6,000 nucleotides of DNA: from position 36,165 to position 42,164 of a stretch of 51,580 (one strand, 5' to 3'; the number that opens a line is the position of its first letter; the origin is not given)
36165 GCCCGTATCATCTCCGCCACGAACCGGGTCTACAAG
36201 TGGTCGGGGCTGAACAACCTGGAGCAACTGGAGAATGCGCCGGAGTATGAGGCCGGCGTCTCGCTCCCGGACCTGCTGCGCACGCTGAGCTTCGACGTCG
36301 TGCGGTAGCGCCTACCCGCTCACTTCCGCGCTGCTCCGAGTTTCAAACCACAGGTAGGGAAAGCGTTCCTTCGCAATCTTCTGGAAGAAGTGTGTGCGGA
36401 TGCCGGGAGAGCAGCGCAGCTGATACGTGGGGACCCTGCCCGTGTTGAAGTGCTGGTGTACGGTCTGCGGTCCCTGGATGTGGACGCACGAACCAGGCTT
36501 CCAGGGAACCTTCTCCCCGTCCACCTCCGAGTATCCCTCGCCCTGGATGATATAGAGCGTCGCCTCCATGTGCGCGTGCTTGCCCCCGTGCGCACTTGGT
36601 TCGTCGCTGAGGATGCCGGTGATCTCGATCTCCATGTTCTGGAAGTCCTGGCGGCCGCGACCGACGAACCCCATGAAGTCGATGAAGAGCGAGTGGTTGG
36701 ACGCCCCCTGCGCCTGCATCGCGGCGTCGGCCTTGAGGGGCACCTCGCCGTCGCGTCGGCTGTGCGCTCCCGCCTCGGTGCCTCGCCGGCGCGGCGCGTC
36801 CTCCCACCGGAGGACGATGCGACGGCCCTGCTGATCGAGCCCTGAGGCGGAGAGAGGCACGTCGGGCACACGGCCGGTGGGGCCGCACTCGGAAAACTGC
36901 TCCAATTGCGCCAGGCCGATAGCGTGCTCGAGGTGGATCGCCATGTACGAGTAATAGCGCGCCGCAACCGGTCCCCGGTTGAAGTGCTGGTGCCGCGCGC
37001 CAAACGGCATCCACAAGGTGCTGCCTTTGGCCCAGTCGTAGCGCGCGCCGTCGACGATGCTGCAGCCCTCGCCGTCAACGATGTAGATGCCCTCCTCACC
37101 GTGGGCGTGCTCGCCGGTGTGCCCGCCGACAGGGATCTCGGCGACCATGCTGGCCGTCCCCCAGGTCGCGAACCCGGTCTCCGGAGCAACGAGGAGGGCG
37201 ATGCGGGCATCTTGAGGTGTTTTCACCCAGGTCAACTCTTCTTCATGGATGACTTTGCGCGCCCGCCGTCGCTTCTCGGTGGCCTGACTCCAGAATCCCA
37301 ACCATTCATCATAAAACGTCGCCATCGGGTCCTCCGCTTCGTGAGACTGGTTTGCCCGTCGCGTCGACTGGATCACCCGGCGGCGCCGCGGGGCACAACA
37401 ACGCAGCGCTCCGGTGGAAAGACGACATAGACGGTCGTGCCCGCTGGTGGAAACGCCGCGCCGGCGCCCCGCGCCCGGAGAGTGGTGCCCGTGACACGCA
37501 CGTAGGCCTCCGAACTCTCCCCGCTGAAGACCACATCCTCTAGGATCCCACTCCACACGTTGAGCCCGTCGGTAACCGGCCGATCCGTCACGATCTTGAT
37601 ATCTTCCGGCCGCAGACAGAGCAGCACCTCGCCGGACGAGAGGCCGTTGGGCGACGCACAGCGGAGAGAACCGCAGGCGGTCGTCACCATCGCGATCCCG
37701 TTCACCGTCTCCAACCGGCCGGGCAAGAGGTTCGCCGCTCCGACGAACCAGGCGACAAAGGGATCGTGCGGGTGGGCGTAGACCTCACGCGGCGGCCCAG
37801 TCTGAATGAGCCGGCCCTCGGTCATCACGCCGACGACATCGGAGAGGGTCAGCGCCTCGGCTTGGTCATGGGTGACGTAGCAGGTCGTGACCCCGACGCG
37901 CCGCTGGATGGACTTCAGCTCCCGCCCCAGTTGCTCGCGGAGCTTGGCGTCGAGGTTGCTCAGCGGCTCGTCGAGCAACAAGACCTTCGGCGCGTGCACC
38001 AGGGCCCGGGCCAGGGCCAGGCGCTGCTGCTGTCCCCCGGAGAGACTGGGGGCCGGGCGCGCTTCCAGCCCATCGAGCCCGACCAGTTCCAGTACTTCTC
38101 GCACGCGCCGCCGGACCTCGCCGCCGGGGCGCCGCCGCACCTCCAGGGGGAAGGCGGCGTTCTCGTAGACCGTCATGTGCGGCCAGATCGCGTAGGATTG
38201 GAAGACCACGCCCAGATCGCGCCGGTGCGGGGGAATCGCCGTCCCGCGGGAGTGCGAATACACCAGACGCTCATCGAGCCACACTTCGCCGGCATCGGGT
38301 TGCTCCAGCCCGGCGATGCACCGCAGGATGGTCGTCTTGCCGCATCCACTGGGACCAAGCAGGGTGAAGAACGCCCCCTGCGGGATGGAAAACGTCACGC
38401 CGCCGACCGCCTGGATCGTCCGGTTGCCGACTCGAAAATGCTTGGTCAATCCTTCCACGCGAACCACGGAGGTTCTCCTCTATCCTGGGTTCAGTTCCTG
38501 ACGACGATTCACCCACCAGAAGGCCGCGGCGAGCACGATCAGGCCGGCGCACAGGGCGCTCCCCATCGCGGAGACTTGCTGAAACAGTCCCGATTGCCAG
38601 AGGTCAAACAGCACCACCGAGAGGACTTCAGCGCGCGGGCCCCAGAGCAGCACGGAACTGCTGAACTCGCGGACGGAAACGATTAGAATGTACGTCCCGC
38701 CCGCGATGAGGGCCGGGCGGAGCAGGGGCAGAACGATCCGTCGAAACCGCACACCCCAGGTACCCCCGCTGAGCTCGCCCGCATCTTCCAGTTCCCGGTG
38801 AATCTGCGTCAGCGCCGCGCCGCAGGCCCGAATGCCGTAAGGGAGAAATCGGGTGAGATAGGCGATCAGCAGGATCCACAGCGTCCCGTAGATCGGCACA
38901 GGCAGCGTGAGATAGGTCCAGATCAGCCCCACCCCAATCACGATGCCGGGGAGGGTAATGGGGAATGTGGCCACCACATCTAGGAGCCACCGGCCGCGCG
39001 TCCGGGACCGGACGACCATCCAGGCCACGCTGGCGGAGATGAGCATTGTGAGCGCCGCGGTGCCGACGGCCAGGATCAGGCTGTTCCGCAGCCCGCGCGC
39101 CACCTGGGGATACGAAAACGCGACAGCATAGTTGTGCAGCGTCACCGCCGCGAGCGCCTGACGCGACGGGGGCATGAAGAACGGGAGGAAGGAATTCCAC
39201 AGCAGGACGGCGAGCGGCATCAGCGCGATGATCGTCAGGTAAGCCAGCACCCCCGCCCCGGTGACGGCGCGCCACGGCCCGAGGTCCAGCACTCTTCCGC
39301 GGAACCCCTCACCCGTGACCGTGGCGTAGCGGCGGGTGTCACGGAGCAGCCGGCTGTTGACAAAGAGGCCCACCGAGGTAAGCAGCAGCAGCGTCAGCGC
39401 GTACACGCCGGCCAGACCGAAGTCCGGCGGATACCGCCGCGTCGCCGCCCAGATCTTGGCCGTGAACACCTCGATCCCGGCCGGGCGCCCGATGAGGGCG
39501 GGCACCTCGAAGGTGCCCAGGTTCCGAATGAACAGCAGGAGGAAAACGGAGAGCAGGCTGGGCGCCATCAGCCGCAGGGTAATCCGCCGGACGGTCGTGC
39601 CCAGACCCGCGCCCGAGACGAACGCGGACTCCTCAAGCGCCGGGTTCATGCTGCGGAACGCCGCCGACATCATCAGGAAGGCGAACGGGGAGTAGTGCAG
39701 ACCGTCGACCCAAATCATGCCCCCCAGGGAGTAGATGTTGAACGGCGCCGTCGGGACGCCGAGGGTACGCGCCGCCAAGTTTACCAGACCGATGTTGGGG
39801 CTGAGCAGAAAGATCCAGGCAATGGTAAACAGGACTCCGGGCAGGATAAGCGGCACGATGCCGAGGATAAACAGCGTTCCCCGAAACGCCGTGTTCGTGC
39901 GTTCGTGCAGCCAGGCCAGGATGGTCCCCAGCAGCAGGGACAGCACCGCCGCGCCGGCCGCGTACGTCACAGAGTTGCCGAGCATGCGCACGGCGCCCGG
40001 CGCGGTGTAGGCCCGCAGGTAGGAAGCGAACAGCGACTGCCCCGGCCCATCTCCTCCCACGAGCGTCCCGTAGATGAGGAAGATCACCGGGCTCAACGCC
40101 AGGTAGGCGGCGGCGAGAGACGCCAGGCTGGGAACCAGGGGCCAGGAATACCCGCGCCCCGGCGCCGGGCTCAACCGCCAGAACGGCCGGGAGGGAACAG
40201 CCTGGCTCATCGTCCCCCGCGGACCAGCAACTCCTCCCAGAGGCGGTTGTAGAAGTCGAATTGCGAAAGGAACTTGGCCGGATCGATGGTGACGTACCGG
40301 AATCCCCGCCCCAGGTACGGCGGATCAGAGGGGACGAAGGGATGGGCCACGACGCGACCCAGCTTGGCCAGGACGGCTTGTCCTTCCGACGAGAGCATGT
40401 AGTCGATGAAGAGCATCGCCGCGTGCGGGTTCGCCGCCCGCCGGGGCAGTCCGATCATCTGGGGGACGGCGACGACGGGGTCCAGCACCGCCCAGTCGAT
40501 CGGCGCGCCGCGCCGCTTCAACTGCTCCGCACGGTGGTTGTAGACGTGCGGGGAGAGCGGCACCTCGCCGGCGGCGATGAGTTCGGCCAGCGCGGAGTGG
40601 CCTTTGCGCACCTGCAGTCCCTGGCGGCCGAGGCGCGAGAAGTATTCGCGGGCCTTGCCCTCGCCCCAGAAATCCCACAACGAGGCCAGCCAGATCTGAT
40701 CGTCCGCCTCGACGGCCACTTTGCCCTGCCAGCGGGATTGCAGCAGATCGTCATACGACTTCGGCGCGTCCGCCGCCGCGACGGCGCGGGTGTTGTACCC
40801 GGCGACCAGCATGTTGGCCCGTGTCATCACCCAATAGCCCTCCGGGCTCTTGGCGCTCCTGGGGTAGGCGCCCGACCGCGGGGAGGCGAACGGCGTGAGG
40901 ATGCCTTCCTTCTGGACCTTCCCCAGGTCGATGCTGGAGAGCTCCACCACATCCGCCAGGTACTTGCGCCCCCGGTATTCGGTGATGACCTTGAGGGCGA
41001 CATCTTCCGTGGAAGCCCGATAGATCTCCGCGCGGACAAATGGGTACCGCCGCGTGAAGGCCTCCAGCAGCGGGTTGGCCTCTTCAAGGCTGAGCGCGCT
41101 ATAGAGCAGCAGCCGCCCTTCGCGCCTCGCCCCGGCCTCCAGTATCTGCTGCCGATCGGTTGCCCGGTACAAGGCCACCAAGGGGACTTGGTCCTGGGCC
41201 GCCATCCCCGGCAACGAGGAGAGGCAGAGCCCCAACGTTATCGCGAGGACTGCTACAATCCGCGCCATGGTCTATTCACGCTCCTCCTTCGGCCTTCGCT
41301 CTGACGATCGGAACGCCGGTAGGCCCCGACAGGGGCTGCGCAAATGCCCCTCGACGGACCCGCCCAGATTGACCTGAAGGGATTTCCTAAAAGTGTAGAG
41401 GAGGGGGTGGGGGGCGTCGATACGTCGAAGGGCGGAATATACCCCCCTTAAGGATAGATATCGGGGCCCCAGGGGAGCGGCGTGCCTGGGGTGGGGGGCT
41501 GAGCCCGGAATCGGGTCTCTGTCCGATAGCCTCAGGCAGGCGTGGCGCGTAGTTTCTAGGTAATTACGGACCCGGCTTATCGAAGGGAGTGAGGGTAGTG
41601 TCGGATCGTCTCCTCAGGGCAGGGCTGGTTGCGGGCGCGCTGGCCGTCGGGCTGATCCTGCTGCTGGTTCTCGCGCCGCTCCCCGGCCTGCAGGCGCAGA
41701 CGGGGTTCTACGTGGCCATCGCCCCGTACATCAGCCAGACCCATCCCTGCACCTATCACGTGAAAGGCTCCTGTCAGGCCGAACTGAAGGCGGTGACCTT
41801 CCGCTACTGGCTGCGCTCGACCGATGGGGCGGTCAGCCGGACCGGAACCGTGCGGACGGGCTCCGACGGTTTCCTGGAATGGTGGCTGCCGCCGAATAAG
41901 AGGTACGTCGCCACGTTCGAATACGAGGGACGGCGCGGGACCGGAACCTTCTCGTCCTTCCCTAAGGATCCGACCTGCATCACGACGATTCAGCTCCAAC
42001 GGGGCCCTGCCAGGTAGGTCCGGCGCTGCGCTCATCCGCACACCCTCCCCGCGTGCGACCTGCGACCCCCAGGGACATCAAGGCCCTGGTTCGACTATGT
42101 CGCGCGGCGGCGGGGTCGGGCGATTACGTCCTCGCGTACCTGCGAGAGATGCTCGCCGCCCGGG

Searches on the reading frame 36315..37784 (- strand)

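Call 33: search_protein_families(library=pfam, proteins=[window:36315-37784:-], max_evalue=0.001)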
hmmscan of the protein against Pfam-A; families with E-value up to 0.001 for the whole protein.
window:36315-37784:- (490 aa): 1 family
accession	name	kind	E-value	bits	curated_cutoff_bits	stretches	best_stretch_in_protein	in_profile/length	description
PF07883.17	Cupin_2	-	8.4e-18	64.3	27.2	2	214-278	2-67/70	Cupin domain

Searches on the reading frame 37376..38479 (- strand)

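Call 33: search_protein_families(library=pfam, proteins=[window:37376-38479:-], max_evalue=0.001)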
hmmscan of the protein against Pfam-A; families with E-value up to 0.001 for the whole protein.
window:37376-38479:- (368 aa): 4 families
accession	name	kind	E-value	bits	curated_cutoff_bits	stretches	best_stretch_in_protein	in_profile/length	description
PF00005.33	ABC_tran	-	2.6e-36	125.7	25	1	27-173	3-136/137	ABC transporter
PF08402.16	TOBE_2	-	1.6e-10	41.4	21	1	287-361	1-75/76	TOBE domain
PF13304.12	AAA_21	-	4e-10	40.7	27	1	115-193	206-288/304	AAA domain, putative AbiEii toxin, Type IV TA system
PF13401.12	AAA_22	-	0.00093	20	27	0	36-172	6-93/130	AAA domain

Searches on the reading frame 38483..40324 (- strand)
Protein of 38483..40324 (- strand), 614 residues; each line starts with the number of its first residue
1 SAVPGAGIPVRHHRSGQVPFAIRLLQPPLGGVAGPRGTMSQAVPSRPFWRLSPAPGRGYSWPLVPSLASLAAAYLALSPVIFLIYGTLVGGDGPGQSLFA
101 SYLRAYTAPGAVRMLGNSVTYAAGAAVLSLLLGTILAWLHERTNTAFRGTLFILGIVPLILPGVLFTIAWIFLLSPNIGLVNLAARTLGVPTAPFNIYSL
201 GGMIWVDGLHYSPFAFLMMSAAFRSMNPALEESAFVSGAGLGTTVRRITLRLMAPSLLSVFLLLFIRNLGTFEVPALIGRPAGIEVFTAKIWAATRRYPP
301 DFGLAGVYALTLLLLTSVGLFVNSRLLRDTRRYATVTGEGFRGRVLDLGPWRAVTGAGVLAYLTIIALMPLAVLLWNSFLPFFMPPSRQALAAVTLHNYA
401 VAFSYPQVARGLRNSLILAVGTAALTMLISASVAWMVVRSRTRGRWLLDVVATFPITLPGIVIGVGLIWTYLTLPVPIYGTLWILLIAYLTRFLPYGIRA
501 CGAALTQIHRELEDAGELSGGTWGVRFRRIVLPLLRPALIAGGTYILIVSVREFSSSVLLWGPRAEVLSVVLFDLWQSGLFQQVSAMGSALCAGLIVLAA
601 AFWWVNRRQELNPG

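Call 33: search_protein_families(library=pfam, proteins=[window:38483-40324:-], max_evalue=0.001)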
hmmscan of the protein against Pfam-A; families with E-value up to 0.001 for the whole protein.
window:38483-40324:- (614 aa): 1 family
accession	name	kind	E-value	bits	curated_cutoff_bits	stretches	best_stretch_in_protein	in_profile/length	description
PF00528.27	BPD_transp_1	-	1.3e-15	58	26.4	2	430-599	5-166/184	Binding-protein-dependent transport system inner membrane component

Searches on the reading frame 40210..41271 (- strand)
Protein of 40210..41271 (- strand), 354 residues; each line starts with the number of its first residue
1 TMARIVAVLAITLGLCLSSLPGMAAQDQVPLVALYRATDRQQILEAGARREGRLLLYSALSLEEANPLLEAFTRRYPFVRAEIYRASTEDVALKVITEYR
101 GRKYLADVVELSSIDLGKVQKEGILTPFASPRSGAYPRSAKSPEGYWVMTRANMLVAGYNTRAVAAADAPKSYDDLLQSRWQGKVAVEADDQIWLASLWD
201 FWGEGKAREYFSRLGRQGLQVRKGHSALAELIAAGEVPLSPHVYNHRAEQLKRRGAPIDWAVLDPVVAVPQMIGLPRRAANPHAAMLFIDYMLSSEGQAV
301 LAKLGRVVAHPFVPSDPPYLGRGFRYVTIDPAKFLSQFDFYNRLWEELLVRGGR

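Call 33: search_protein_families(library=pfam, proteins=[window:40210-41271:-], max_evalue=0.001)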
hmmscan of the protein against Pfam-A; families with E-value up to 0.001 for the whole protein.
window:40210-41271:- (354 aa): 4 families
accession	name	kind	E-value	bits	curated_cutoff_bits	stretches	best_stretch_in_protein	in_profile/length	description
PF13343.11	SBP_bac_6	-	3.7e-17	63.1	24.6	1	117-306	22-216/245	Bacterial extracellular solute-binding protein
PF13416.11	SBP_bac_8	-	1.6e-13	51.5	27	1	70-305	4-257/279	Bacterial extracellular solute-binding protein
PF01547.30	SBP_bac_1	-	4.2e-08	34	26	1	66-299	11-307/307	Bacterial extracellular solute-binding protein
PF13531.11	SBP_bac_11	-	2.2e-07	31.3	25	1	67-305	15-225/227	Bacterial extracellular solute-binding protein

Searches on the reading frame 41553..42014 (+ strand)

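Call 33: search_protein_families(library=pfam, proteins=[window:41553-42014:+], max_evalue=0.001)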
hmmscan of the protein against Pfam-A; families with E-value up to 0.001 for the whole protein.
window:41553-42014:+ (154 aa): 1 family
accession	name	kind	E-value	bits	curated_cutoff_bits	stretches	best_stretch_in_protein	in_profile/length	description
PF21172.3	CueP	-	3.3e-23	82.3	27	1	49-147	40-138/138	Periplasmic copper-binding protein CueP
